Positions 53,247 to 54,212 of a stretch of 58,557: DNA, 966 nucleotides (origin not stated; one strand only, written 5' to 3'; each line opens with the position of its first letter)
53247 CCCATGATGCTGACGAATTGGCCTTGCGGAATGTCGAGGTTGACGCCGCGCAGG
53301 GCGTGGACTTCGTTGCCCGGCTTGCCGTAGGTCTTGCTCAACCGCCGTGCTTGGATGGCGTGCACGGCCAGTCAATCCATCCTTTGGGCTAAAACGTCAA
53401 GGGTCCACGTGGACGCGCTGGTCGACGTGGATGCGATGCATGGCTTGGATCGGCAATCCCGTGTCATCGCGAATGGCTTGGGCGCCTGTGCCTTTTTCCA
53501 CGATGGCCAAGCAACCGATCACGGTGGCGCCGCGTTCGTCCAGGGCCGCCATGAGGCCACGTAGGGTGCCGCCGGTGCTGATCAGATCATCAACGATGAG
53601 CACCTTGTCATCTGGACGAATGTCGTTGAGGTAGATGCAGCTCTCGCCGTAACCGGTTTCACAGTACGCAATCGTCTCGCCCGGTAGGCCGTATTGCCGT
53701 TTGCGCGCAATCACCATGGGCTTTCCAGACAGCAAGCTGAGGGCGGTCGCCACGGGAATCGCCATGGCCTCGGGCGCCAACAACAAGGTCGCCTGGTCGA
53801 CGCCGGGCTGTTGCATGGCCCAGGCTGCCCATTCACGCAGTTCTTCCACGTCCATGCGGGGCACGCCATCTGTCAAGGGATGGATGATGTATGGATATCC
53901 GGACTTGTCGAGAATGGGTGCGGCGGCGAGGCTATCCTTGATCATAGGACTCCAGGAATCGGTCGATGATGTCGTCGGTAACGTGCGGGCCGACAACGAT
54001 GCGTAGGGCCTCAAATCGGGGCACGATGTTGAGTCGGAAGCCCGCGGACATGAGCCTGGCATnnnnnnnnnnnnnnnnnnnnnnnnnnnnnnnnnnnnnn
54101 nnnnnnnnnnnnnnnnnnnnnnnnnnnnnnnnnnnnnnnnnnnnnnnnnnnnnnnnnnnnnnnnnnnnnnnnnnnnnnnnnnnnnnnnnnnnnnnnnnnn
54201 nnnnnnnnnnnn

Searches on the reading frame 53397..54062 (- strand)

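Call 37: search_protein_families(library=pfam, proteins=[window:53397-54062:-], max_evalue=0.00001)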
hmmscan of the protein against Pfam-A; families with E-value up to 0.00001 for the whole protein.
window:53397-54062:- (221 aa): 1 family
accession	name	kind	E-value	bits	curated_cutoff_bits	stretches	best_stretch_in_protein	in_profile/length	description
PF00156.33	Pribosyltran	-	2.1e-13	50.3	26.3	1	74-199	14-135/158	Phosphoribosyl transferase domain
